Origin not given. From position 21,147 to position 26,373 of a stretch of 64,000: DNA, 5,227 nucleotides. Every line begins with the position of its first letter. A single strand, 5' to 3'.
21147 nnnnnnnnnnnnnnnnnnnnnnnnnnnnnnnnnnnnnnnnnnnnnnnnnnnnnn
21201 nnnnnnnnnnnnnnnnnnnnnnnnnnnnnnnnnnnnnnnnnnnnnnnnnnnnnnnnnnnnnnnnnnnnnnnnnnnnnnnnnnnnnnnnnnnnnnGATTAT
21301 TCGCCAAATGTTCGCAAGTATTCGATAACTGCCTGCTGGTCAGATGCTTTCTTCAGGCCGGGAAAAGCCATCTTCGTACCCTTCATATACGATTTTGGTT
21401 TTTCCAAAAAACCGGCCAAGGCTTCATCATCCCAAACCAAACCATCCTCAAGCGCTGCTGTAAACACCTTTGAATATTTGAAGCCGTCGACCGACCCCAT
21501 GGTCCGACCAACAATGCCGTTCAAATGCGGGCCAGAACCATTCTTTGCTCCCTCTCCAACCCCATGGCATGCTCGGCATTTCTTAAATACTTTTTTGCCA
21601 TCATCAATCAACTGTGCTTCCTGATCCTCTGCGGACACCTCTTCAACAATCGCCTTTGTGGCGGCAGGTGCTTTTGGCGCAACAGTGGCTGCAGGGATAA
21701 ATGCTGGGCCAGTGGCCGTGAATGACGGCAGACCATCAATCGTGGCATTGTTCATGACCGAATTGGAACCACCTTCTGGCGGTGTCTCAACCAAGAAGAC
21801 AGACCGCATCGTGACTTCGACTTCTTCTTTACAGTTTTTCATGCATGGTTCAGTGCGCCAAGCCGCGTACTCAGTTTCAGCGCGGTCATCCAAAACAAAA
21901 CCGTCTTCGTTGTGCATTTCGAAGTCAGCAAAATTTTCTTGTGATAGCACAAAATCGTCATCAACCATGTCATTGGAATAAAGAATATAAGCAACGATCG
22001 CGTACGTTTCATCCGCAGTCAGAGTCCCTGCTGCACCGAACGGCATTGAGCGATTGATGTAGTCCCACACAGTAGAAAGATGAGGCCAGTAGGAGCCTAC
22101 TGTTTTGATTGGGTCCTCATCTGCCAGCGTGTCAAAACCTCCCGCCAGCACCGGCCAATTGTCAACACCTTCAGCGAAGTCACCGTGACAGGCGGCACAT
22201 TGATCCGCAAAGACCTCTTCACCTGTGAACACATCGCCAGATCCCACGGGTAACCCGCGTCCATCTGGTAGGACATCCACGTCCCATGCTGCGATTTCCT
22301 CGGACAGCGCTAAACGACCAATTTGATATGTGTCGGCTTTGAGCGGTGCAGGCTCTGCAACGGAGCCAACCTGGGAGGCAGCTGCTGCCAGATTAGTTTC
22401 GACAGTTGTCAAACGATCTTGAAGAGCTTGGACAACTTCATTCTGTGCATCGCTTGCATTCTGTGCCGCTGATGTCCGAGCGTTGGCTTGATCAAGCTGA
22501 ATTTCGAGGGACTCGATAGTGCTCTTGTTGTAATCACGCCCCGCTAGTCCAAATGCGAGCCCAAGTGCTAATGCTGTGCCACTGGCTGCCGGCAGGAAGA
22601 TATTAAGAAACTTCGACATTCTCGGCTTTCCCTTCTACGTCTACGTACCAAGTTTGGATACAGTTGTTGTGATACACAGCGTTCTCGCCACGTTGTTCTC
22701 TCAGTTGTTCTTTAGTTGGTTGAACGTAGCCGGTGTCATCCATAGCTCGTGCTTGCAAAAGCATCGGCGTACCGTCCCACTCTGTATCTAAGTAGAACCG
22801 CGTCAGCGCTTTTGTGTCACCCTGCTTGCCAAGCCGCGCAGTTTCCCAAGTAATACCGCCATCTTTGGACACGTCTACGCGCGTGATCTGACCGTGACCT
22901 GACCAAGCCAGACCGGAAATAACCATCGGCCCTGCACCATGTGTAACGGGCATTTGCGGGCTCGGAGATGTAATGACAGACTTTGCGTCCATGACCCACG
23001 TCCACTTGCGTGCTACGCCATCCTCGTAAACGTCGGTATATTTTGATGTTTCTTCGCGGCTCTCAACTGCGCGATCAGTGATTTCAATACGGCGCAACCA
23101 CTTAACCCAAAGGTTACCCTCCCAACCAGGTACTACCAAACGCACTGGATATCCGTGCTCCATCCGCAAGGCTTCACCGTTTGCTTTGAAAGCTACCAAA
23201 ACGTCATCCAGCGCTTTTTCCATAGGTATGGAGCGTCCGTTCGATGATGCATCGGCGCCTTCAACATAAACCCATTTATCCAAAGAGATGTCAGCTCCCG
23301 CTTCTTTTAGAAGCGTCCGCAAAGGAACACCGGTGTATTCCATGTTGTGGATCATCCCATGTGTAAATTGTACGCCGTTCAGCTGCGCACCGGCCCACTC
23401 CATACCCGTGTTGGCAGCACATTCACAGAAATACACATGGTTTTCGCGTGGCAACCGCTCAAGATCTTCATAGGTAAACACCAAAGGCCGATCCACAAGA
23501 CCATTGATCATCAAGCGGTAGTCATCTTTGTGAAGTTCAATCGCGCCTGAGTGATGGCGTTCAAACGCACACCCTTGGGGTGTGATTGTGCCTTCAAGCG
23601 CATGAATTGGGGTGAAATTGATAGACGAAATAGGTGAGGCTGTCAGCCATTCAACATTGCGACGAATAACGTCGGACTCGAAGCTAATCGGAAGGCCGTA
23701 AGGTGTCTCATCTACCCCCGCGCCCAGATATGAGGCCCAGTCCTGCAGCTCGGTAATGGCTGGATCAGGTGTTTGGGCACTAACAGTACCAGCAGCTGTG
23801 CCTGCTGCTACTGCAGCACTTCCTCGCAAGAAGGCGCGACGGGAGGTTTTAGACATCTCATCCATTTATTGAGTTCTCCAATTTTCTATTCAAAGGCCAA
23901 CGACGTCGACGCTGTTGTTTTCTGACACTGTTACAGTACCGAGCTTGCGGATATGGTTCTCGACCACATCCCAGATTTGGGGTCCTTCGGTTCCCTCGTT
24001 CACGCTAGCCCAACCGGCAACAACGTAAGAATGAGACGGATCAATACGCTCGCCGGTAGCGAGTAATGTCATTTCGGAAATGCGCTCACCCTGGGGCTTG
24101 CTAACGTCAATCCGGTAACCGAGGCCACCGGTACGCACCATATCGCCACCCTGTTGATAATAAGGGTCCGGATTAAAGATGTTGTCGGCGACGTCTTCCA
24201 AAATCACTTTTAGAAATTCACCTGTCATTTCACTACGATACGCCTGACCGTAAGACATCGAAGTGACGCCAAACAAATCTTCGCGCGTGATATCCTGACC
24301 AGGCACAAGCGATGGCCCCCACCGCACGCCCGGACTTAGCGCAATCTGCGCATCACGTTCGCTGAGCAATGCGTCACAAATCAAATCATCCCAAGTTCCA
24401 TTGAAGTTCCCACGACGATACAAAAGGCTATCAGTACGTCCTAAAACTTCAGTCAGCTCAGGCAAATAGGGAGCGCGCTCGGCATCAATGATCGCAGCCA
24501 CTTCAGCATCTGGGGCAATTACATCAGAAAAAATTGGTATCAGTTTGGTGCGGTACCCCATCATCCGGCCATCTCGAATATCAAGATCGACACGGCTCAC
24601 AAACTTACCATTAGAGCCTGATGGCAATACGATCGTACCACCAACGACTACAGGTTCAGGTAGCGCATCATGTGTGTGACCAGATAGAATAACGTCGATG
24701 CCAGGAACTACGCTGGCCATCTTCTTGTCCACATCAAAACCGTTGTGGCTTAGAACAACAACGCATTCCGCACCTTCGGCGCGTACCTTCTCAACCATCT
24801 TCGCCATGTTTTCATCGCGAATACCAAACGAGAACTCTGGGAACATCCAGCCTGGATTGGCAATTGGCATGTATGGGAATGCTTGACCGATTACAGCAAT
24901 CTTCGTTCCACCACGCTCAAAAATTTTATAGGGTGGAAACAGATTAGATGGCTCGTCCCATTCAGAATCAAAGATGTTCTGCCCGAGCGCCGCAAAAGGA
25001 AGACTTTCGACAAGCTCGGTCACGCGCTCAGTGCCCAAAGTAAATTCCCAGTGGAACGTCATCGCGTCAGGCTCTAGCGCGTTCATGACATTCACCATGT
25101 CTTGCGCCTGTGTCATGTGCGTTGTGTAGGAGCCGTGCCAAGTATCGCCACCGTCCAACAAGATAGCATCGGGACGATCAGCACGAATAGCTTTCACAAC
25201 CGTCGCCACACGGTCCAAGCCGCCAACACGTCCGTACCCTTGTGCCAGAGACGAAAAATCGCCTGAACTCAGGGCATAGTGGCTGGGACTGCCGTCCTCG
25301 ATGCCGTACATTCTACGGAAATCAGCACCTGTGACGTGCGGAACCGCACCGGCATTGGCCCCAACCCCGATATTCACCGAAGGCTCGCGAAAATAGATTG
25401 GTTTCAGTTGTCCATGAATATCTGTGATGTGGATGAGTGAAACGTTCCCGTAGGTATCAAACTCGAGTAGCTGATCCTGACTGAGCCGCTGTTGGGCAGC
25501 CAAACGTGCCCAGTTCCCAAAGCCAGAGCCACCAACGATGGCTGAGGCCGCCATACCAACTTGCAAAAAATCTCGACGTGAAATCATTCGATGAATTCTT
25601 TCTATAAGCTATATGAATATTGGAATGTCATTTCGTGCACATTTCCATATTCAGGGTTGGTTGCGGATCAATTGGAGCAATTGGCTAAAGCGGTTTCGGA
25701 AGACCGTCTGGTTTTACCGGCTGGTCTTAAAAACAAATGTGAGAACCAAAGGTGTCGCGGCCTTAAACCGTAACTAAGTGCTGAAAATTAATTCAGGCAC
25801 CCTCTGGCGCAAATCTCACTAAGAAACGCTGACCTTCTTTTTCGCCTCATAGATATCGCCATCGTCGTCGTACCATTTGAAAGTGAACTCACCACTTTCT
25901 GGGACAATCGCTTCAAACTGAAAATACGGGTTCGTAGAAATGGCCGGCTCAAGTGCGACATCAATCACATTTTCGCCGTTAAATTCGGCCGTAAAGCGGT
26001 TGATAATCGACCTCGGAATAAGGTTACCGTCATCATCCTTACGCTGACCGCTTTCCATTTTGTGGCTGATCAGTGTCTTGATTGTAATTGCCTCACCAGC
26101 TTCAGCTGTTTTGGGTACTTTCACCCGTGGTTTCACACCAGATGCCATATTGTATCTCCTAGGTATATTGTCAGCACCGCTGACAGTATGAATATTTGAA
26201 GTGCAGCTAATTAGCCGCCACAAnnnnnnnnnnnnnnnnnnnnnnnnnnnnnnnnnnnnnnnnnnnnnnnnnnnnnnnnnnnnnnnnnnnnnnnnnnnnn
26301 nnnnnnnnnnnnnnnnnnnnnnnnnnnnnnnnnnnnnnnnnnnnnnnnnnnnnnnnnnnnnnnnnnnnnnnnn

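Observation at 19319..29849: Sox system that has selectively lost SoxAX (and SoxW) yet keeps intact SoxYZ, B, CD, EF, V, S, R, T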

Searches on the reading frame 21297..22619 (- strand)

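Call 3: search_protein_families(library=pfam, proteins=[window:21297-22619:-])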
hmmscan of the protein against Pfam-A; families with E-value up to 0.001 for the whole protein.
window:21297-22619:- (440 aa): 3 families
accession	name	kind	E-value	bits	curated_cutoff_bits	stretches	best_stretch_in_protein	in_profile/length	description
PF00034.26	Cytochrom_C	-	2.2e-19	71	21.3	2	133-213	4-87/90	Cytochrome c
PF13442.11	Cytochrome_CBB3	-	3e-12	47.1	27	1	132-212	5-68/68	Cytochrome C oxidase, cbb3-type, subunit III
PF14495.11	Cytochrom_C550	-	0.00039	20.5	27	0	336-360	24-49/136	Cytochrome c-550 domain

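Call 4: search_protein_families(library=ncbifam, proteins=[window:21297-22619:-])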
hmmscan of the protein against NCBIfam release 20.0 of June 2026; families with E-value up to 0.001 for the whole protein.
window:21297-22619:- (440 aa): 10 families
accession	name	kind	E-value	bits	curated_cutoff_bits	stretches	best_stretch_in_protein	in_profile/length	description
NF043008.1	Cyt550_Brdyrhiz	equivalog_domain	2.2e-25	89.3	240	1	329-438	18-124/131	cytochrome c-550 CycA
NF050122.1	bc1_QcrC_actin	exception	1.1e-10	41.2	200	1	326-369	29-72/253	cytochrome bc1 complex diheme cytochrome c subunit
TIGR00782.1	ccoP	equivalog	1.8e-07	30.7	179.95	0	132-154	205-227/285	cytochrome-c oxidase, cbb3-type subunit III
NF045773.1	cytochro_C550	exception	7.8e-07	29.1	125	0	131-171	50-88/118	cytochrome c550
NF011054.0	PRK14486.1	equivalog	1.9e-06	27.6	447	0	130-212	215-287/294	putative bifunctional cbb3-type cytochrome c oxidase subunit II/cytochrome c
TIGR02603.1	CxxCH_TIGR02603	domain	7e-06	26.1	68.15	0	128-160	1-33/134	putative heme-binding domain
NF045774.1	cytochro_C551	exception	1.7e-05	24.7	118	0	331-369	32-69/110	cytochrome c551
TIGR03872.1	cytochrome_MoxG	equivalog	1.8e-05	24.9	147.8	0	132-216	46-124/133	cytochrome c(L), periplasmic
NF045930.1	Cytc6PetJCyano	equivalog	6.9e-05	22.8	135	0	128-146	26-44/110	cytochrome c6 PetJ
TIGR03045.1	PS_II_C550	equivalog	0.00068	19.3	177.75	0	113-146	34-67/159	photosystem II cytochrome c-550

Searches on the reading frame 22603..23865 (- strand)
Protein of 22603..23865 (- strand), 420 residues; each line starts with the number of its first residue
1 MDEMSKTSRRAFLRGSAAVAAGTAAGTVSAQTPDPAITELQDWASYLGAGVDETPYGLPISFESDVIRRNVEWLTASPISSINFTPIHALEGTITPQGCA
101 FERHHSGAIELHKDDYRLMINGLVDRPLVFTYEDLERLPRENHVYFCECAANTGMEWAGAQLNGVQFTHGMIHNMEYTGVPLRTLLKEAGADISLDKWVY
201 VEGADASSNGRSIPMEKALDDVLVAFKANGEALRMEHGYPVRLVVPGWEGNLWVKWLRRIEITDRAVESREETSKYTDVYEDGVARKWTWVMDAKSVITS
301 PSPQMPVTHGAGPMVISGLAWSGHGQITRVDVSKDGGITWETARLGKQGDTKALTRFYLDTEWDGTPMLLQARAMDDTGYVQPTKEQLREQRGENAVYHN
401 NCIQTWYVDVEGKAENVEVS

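Call 3: search_protein_families(library=pfam, proteins=[window:22603-23865:-])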
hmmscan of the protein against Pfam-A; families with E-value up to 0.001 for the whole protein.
window:22603-23865:- (420 aa): 2 families
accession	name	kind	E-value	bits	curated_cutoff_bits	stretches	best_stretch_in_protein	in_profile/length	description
PF00174.25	Oxidored_molyb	-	5.7e-51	172.9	24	1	111-268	7-166/169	Oxidoreductase molybdopterin binding domain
PF03404.22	Mo-co_dimer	-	2e-21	76.9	22.7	1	286-404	1-136/138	Mo-co oxidoreductase dimerisation domain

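Call 4: search_protein_families(library=ncbifam, proteins=[window:22603-23865:-])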
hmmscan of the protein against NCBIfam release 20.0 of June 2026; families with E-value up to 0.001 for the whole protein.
window:22603-23865:- (420 aa): 4 families
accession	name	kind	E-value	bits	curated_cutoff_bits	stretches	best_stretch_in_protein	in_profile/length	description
TIGR04555.1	sulfite_DH_soxC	equivalog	1.4e-175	584.1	420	1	9-417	1-408/408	sulfite dehydrogenase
NF052245.1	SorA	equivalog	5.6e-44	150.5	600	1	88-408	63-394/396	SorA family sulfite dehydrogenase catalytic subunit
NF052247.1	SorT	equivalog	2e-38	132.2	570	1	111-404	85-379/387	SorT family sulfite dehydrogenase catalytic subunit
NF003767.0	PRK05363.1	equivalog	4.2e-08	32.8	207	1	107-268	92-251/320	protein-methionine-sulfoxide reductase catalytic subunit MsrP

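Call 72: find_encoding_contigs(protein=window:22603-23865:-, flank=1000, max_places=10)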
Protein window:22603-23865:- (420 aa): 4 contigs read that carry it; 4 places shown.
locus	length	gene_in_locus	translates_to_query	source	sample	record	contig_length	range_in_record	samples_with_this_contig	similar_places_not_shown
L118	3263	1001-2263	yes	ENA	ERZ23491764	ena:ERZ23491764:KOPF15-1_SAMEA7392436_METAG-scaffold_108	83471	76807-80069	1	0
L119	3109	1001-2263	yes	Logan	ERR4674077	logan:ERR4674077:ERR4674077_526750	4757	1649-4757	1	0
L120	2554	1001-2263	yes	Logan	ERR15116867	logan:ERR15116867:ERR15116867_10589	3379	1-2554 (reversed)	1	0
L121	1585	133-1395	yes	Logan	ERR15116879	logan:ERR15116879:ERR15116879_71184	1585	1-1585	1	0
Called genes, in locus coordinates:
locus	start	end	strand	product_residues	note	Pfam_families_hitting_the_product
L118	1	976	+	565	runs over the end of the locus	PF00149:Metallophos (weak), PF02872:5_nucleotid_C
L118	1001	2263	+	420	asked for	PF00174:Oxidored_molyb, PF03404:Mo-co_dimer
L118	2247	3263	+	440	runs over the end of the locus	PF00034:Cytochrom_C, PF13442:Cytochrome_CBB3, PF00034:Cytochrom_C (weak)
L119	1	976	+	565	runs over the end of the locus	PF00149:Metallophos (weak), PF02872:5_nucleotid_C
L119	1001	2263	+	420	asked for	PF00174:Oxidored_molyb, PF03404:Mo-co_dimer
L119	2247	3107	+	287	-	?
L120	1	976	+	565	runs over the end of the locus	PF00149:Metallophos (weak), PF02872:5_nucleotid_C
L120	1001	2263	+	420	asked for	PF00174:Oxidored_molyb, PF03404:Mo-co_dimer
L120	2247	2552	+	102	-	?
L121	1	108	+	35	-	?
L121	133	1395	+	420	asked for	PF00174:Oxidored_molyb, PF03404:Mo-co_dimer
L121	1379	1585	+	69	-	?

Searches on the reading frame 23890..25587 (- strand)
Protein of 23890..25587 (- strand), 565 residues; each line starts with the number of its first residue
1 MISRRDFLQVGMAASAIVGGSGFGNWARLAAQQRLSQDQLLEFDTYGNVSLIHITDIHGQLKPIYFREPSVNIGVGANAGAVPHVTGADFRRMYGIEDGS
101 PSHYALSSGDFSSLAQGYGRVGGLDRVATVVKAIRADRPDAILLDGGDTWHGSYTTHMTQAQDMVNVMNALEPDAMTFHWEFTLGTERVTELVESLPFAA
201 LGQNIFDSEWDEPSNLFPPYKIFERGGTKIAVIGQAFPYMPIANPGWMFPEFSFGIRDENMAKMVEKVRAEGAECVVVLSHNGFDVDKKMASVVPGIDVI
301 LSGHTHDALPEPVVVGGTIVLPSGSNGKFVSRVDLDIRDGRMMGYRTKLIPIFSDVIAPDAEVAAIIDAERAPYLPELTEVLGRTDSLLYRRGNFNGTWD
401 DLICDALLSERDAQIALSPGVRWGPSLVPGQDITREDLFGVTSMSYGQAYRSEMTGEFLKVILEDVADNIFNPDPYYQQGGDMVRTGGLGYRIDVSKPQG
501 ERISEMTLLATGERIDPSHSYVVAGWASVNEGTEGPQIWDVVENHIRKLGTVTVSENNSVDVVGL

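Call 3: search_protein_families(library=pfam, proteins=[window:23890-25587:-])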
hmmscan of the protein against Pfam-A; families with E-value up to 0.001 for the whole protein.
window:23890-25587:- (565 aa): 2 families
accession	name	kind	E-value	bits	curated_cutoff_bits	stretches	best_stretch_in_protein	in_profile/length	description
PF02872.23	5_nucleotid_C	-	5.5e-17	62.8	23.6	1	399-535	24-152/158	5'-nucleotidase, C-terminal domain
PF00149.33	Metallophos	-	2.8e-07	31.6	21.5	1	51-307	3-190/191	Calcineurin-like phosphoesterase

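Call 4: search_protein_families(library=ncbifam, proteins=[window:23890-25587:-])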
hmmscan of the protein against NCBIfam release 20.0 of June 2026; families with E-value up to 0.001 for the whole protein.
window:23890-25587:- (565 aa): 14 families
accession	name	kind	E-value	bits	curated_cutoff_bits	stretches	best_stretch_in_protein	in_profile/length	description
TIGR04486.1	thiosulf_SoxB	equivalog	1.3e-245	815.9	550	1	3-564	1-555/556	thiosulfohydrolase SoxB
NF006934.0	PRK09419.1-1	subfamily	9.7e-26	89.7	1646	2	180-525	709-1053/1174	multifunctional 2',3'-cyclic-nucleotide 2'-phosphodiesterase/3'-nucleotidase/5'-nucleotidase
NF006937.0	PRK09419.1-4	equivalog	4.7e-19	67.3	2554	2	219-551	790-1128/1411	multifunctional 2',3'-cyclic-nucleotide 2'-phosphodiesterase/3'-nucleotidase/5'-nucleotidase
NF041198.1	UshA_like_PCGU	equivalog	1.3e-18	66.9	275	1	121-339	46-269/519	UshA-like (seleno)protein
TIGR01530.1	nadN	equivalog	4.7e-17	61.8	436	1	120-308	30-218/550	NAD nucleotidase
NF007109.1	PRK09558.1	equivalog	5.1e-17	61.8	600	1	129-305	67-242/550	bifunctional UDP-sugar hydrolase/5'-nucleotidase UshA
NF006935.0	PRK09419.1-2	equivalog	9.3e-15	53.3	2801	1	258-542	848-1141/1445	multifunctional 2',3'-cyclic-nucleotide 2'-phosphodiesterase/3'-nucleotidase/5'-nucleotidase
NF006938.0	PRK09420.1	equivalog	6.4e-13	48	486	1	123-312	52-266/648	bifunctional 2',3'-cyclic-nucleotide 2'-phosphodiesterase/3'-nucleotidase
TIGR01390.1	CycNucDiestase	equivalog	4.1e-12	45.4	883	1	123-313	30-245/626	2',3'-cyclic-nucleotide 2'-phosphodiesterase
NF006936.0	PRK09419.1-3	equivalog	5.1e-12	44.2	2542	1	122-445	732-1079/1212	multifunctional 2',3'-cyclic-nucleotide 2'-phosphodiesterase/3'-nucleotidase/5'-nucleotidase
NF040549.1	Nt5e_LPXTG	exception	5e-10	38.3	1050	1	121-206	117-202/731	cell surface ecto-5'-nucleotidase Nt5e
NF006933.0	PRK09418.1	equivalog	1.3e-07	30.2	1419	1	124-336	68-315/780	bifunctional 2',3'-cyclic-nucleotide 2'-phosphodiesterase/3'-nucleotidase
NF008871.0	PRK11907.1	equivalog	4.2e-06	25.2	1266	1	123-310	143-356/814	bifunctional 2',3'-cyclic-nucleotide 2'-phosphodiesterase/3'-nucleotidase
NF049981.1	UshA_like_Sel_2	equivalog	0.00088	18.8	140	0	120-335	23-222/262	UshA-like (seleno)protein family 2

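Call 9: find_related_loci(query=window:23890-25587:-, collection=genome_contigs, flank=10000)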
Query window:23890-25587:- (565 aa) in genome_contigs; peptide patterns used: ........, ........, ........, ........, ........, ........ (x = any residue, [..] = any of these).
600 stretches matched a pattern (row limit reached: there are more); 598 encode a relative of the query (tblastn E <= 1e-3); the best 80 are kept; 80 distinct loci.
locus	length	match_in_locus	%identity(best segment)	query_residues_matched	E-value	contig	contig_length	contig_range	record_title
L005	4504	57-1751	86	1-565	0e+0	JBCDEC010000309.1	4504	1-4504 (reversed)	MAG: Pseudomonadota bacterium isolate P01_G01_bin.55 k141_2905500_length_4504_cov_13.0000, whole genome shotgun sequence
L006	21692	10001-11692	85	1-564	0e+0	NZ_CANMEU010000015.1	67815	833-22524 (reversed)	Uncultured Tateyamaria sp. isolate 4-1.fasta NODE_15, whole genome shotgun sequence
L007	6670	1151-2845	86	1-565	0e+0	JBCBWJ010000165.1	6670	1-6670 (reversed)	MAG: Pseudomonadota bacterium isolate J06648_17 NODE_165_length_6670_cov_4.603216, whole genome shotgun sequence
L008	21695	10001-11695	85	1-565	0e+0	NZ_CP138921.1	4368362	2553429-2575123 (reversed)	Shimia sp. MIT1388 chromosome, complete genome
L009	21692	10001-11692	84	1-564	0e+0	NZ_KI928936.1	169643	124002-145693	Labrenzia sp. DG1229 scaffold00021, whole genome shotgun sequence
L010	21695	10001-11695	84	1-565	0e+0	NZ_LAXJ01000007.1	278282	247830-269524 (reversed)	Roseovarius atlanticus strain R12B contig7, whole genome shotgun sequence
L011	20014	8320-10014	84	1-565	0e+0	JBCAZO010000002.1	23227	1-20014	MAG: Pseudomonadota bacterium isolate J06568_2 NODE_2_length_23227_cov_4.991404, whole genome shotgun sequence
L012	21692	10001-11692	84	1-564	0e+0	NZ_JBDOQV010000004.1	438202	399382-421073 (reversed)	Roseovarius sp. CAU 1744 contig4, whole genome shotgun sequence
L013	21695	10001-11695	84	1-565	0e+0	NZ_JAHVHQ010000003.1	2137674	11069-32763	Roseovarius atlanticus strain DP5N14-7 DP5N14-7_ctg0001, whole genome shotgun sequence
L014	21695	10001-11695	84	1-565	0e+0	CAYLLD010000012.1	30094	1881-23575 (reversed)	MAG TPA_asm: uncultured Rhodobacterales bacterium isolate SRP065251_co2_81 genome assembly, contig: NODE_560_length_3009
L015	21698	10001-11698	83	1-565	0e+0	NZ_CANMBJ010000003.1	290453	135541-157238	Uncultured Tateyamaria sp. isolate 4-55.fasta NODE_13, whole genome shotgun sequence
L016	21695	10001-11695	83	1-565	0e+0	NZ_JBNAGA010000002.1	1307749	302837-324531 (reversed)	Primorskyibacter sp. S187A Scaffold2, whole genome shotgun sequence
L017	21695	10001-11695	84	1-565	0e+0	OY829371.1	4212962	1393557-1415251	MAG: Lentilitoribacter sp. isolate 6ee52ac0-c030-4fa4-9049-db9211fff6a3 genome assembly, chromosome: 1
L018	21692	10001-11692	82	1-564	0e+0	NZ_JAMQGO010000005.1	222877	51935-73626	Lutimaribacter degradans strain EGI FJ00013 NODE_5_length_222877_cov_354.025784, whole genome shotgun sequence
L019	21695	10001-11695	83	1-564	0e+0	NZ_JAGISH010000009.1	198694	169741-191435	Sagittula salina strain M10.9X NODE_9_length_198694_cov_279.213315, whole genome shotgun sequence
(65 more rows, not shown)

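Call 67: find_encoding_contigs(protein=window:23890-25587:-, flank=4000, max_places=10)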
Protein window:23890-25587:- (565 aa): 2 contigs read that carry it; 2 places shown.
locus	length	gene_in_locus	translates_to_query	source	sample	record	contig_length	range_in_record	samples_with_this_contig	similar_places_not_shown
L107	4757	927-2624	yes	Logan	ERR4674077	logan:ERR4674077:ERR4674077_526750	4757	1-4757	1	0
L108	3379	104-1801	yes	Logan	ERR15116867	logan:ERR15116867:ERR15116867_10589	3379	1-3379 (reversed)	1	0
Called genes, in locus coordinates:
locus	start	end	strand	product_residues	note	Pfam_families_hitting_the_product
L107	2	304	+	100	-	?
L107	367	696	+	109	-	PF08770:SoxZ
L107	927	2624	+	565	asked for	PF00149:Metallophos (weak), PF02872:5_nucleotid_C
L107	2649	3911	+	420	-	PF00174:Oxidored_molyb, PF03404:Mo-co_dimer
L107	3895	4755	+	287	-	?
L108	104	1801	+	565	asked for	PF00149:Metallophos (weak), PF02872:5_nucleotid_C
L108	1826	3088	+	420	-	PF00174:Oxidored_molyb, PF03404:Mo-co_dimer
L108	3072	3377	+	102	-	?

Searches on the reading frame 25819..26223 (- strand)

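Call 3: search_protein_families(library=pfam, proteins=[window:25819-26223:-])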
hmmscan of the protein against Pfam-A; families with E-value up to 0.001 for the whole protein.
window:25819-26223:- (134 aa): 1 family
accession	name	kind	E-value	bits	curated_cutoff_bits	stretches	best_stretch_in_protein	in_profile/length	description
PF08770.17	SoxZ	-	1.7e-29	101.8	25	1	35-128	2-96/98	Sulphur oxidation protein SoxZ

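Call 4: search_protein_families(library=ncbifam, proteins=[window:25819-26223:-])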
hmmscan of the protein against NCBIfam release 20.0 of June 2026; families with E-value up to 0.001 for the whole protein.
window:25819-26223:- (134 aa): 2 families
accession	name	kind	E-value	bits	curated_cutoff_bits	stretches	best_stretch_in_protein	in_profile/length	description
TIGR04490.1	SoxZ_true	equivalog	3.1e-30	104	76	1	38-131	3-98/98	thiosulfate oxidation carrier complex protein SoxZ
TIGR04557.1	fuse_rel_SoxYZ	equivalog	8.5e-11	41.6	140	1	35-125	135-225/226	quinoprotein dehydrogenase-associated SoxYZ-like carrier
